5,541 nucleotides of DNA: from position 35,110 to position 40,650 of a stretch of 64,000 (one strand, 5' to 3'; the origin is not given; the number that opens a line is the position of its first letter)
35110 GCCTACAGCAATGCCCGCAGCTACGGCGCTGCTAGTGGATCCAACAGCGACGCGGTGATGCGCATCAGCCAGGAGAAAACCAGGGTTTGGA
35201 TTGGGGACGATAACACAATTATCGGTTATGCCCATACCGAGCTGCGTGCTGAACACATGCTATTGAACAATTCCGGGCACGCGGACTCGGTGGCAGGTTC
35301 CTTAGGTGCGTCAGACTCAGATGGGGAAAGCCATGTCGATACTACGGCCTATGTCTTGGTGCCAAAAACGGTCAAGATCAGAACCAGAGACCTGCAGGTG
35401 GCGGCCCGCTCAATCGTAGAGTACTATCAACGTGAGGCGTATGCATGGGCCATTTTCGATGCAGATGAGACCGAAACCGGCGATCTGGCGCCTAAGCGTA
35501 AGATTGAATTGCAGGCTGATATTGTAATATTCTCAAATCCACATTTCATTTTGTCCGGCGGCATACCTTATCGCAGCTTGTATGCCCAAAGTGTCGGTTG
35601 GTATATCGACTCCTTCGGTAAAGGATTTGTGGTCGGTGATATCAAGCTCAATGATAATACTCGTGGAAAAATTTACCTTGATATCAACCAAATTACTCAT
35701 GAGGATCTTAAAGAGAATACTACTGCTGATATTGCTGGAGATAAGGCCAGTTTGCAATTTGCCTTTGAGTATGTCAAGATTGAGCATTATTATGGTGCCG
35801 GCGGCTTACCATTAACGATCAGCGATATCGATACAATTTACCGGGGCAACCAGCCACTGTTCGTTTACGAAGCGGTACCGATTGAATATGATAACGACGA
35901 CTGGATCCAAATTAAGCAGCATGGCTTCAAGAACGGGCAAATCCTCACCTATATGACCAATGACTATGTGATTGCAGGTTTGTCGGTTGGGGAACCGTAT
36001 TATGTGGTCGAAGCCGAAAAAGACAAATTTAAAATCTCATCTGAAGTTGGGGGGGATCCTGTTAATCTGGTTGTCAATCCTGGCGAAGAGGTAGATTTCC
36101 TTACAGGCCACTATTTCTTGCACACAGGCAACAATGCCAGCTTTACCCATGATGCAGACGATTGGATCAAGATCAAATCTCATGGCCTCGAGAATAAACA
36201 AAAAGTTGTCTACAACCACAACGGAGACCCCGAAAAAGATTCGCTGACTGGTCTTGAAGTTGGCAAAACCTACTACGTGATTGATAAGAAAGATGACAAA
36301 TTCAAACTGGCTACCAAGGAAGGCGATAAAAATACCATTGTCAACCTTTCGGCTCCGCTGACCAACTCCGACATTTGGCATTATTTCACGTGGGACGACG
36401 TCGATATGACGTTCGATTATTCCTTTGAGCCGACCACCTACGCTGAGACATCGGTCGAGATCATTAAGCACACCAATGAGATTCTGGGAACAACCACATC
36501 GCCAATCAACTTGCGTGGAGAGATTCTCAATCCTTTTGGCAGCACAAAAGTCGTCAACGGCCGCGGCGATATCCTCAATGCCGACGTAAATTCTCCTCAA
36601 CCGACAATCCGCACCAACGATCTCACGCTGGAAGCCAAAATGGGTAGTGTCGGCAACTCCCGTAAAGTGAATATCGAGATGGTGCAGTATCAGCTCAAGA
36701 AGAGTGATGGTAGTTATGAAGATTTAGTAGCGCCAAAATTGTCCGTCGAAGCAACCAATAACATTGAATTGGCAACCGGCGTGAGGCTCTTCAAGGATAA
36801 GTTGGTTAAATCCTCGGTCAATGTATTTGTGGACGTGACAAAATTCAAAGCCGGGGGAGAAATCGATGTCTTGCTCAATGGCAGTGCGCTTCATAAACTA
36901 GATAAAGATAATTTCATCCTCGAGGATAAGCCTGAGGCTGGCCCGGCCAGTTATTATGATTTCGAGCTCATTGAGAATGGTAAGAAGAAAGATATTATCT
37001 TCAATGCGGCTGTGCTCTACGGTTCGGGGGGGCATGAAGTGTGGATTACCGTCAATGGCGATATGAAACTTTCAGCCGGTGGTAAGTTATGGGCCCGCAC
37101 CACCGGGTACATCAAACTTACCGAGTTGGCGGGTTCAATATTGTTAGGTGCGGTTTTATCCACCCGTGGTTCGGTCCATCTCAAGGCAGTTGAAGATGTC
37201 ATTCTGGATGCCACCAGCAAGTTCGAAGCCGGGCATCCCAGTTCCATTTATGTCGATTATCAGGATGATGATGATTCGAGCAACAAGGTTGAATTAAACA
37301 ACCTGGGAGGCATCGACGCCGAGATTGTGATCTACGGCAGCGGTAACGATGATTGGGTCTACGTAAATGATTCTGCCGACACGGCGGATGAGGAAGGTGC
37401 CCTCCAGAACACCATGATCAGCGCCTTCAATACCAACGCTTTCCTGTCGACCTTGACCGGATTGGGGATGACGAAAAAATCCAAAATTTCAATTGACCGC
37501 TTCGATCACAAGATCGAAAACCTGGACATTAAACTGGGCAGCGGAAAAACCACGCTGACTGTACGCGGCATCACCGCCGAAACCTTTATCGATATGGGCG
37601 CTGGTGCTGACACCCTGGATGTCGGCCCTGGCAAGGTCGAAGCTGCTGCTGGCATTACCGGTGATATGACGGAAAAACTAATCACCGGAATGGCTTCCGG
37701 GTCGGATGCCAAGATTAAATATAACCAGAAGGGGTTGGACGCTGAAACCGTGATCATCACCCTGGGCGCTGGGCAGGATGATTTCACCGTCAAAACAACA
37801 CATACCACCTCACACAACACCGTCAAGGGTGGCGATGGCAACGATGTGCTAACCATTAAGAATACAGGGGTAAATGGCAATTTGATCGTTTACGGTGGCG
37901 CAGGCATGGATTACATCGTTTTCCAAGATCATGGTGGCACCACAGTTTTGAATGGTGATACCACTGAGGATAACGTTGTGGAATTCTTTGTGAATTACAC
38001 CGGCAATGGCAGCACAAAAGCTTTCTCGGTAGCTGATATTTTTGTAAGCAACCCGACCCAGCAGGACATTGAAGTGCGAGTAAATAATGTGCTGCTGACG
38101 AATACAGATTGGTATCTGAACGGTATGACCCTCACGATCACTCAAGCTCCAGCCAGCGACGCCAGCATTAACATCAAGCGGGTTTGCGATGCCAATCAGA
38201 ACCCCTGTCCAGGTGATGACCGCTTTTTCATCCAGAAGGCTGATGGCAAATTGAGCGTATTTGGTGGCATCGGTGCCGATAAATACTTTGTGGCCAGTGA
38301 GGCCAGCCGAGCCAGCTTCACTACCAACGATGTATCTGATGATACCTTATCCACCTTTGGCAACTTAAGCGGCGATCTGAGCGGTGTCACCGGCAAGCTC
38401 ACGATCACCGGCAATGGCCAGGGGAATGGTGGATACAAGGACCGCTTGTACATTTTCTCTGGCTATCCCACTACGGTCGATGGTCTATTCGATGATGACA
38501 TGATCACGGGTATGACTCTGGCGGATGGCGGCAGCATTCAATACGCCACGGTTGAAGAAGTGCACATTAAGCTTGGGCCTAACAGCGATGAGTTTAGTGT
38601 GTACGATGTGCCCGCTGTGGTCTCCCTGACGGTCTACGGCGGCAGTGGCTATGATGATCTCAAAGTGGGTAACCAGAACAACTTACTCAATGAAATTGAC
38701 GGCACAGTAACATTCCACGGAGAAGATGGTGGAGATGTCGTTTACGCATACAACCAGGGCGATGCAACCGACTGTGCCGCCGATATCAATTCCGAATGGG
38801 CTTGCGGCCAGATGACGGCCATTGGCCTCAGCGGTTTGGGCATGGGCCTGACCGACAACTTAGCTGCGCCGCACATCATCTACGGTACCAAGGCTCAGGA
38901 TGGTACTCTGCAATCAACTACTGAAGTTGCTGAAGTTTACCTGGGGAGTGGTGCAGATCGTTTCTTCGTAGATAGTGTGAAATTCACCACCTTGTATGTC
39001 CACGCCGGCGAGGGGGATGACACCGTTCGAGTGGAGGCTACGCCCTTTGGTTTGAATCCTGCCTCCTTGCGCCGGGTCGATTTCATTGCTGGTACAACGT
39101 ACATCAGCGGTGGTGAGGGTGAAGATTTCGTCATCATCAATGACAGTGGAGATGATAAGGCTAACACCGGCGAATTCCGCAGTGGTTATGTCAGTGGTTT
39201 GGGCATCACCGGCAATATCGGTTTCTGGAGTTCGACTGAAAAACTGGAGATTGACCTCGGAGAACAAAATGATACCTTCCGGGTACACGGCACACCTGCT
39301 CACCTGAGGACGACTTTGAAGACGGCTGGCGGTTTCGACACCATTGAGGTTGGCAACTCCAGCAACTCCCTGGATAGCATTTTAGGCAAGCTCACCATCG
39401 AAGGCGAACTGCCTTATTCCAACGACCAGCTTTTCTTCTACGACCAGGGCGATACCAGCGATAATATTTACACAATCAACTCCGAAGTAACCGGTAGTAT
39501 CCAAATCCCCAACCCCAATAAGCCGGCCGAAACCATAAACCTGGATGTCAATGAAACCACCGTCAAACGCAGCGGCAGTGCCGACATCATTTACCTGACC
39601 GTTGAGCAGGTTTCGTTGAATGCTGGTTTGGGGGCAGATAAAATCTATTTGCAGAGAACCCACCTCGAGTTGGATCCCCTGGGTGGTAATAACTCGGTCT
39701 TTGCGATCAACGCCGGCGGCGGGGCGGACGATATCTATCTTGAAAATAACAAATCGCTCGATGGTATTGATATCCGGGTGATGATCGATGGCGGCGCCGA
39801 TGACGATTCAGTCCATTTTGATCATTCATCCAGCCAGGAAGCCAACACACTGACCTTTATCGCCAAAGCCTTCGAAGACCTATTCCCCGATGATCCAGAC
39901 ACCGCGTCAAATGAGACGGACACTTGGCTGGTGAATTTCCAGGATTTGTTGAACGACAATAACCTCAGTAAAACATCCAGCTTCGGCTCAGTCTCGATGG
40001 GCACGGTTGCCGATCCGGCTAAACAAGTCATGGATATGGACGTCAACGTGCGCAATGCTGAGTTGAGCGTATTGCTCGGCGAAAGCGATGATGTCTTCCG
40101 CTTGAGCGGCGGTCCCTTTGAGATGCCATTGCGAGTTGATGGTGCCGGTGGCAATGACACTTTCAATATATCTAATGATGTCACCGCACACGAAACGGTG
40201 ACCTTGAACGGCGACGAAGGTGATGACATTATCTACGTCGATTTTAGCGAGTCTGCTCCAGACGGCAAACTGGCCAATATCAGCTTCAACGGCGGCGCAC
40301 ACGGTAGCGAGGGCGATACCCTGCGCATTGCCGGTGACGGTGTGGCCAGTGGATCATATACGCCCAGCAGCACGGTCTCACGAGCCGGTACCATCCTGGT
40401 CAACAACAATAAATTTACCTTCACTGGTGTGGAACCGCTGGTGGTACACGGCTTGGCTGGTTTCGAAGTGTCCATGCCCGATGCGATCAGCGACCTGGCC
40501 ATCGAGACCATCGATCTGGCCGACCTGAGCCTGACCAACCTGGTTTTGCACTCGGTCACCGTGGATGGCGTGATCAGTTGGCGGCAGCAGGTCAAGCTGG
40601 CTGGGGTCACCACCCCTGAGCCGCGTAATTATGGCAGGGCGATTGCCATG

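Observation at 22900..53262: Single 30.4-kb ORF encoding a 10,120-residue secreted mosaic protein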

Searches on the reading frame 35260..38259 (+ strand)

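Call 6: search_protein_families(library=pfam, proteins=[window:35260-38259:+], max_evalue=0.01)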
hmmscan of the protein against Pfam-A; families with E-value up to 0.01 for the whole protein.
window:35260-38259:+ (1000 aa): 1 family
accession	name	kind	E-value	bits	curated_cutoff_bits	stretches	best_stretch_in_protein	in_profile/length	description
PF03906.20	Phage_T7_tail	-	3.9e-05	23.8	25.2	1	906-977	4-74/157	Phage T7 tail fibre protein, N-terminal domain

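Call 75: search_protein_families(library=ncbifam, proteins=[window:35260-38259:+], max_evalue=0.01)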
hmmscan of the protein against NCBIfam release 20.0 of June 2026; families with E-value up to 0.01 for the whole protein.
window:35260-38259:+ (1000 aa): 0 families

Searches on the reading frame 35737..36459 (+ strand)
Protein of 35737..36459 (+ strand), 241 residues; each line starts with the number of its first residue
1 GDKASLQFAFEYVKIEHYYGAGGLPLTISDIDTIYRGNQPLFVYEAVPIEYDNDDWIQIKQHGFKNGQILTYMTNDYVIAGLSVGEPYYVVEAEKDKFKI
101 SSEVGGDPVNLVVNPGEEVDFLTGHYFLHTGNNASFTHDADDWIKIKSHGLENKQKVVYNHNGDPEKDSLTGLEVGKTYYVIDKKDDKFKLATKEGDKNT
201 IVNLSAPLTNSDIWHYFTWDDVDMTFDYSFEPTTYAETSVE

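Call 102: search_protein_families(library=phrogs, proteins=[window:35737-36459:+], max_evalue=0.01)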
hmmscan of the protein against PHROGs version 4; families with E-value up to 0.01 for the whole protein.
window:35737-36459:+ (241 aa): 1 family
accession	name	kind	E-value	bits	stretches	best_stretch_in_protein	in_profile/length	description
phrog_2885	-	tail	1.5e-13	49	2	51-102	937-988/4179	baseplate wedge subunit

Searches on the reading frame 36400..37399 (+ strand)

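Call 93: search_protein_families(library=pfam, proteins=[window:36400-37399:+], max_evalue=10)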
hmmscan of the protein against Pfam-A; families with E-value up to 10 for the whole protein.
window:36400-37399:+ (333 aa): 1 family
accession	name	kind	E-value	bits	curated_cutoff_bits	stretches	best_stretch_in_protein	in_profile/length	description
PF10876.14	Phage_TAC_9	-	0.045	14.2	25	1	244-276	53-85/144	Phage tail assembly chaperone protein, TAC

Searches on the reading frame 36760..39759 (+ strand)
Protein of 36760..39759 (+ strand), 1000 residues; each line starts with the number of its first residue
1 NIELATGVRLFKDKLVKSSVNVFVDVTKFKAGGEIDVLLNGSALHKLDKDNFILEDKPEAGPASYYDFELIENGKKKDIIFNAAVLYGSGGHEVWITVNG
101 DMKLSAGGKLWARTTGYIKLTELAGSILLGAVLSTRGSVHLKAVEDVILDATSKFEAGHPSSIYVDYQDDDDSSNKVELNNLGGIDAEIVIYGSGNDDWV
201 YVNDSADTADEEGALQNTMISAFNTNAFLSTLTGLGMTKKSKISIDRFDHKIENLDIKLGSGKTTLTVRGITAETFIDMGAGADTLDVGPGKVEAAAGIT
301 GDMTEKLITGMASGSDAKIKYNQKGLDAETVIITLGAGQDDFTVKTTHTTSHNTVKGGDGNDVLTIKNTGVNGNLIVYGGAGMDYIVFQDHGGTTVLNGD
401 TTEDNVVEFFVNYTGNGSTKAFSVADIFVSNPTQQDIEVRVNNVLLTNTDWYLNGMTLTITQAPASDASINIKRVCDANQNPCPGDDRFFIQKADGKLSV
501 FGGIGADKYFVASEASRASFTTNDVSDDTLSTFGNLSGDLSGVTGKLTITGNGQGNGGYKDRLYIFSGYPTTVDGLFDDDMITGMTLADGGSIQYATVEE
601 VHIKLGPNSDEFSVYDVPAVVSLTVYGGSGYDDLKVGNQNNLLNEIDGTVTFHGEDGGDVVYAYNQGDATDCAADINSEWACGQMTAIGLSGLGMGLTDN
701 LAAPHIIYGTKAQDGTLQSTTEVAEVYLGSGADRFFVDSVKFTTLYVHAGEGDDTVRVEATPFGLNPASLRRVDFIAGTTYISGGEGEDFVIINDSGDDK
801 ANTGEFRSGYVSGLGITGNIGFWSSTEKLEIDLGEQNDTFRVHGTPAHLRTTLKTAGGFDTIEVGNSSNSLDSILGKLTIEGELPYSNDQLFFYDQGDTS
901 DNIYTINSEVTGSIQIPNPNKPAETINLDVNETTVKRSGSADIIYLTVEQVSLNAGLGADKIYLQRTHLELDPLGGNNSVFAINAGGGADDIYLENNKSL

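Call 23: search_protein_families(library=pfam, proteins=[window:36760-39759:+], max_evalue=5)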
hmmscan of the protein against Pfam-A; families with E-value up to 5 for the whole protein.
window:36760-39759:+ (1000 aa): 2 families
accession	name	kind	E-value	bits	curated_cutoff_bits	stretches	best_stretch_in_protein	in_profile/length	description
PF03906.20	Phage_T7_tail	-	1.4e-05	25.2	25.2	1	406-524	4-116/157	Phage T7 tail fibre protein, N-terminal domain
PF18788.6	DarA_N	-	0.031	14.5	27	1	426-477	63-112/122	Defence against restriction A N-terminal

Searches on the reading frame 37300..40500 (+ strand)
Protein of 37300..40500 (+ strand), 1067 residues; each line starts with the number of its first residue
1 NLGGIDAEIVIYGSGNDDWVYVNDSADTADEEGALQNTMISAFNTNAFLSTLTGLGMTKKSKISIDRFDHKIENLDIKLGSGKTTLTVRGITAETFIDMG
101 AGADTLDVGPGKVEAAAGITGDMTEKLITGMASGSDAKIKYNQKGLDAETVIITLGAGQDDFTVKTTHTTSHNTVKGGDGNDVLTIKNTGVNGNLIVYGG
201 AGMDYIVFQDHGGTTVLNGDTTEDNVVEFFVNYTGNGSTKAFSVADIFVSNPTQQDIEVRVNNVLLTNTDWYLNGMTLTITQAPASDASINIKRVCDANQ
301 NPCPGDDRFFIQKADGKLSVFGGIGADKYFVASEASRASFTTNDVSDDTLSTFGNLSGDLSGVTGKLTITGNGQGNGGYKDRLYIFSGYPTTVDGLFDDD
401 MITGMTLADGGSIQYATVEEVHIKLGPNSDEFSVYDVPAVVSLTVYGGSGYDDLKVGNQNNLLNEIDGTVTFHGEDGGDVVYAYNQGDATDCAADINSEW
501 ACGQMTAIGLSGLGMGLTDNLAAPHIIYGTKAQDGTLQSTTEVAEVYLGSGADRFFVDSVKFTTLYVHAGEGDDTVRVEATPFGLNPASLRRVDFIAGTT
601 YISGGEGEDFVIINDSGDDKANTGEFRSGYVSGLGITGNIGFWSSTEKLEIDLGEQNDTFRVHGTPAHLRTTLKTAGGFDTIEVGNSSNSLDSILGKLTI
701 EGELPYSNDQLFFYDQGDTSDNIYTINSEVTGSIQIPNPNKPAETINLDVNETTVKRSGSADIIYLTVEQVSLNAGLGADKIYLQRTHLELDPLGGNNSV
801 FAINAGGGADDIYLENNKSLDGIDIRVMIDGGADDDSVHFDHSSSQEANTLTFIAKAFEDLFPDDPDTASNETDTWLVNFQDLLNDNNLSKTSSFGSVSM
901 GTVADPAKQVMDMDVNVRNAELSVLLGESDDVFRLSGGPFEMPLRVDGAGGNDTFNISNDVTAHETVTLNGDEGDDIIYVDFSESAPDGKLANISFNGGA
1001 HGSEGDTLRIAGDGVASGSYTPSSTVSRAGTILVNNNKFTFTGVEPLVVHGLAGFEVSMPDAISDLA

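Call 93: search_protein_families(library=pfam, proteins=[window:37300-40500:+], max_evalue=10)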
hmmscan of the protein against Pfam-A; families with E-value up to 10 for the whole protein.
window:37300-40500:+ (1067 aa): 2 families
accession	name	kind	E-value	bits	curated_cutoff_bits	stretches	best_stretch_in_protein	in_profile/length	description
PF03906.20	Phage_T7_tail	-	2.3e-05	24.6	25.2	1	226-344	4-116/157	Phage T7 tail fibre protein, N-terminal domain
PF18788.6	DarA_N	-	0.17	12.2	27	1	246-297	63-112/122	Defence against restriction A N-terminal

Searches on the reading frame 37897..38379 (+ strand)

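Call 102: search_protein_families(library=phrogs, proteins=[window:37897-38379:+], max_evalue=0.01)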
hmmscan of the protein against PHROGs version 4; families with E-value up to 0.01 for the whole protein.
window:37897-38379:+ (161 aa): 2 families
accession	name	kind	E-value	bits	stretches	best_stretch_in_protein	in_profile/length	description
phrog_21412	-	tail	3.8e-05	22.6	1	8-96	246-338/1452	tail fiber protein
phrog_1640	-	tail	0.00011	22.5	1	32-101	10-88/765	tail protein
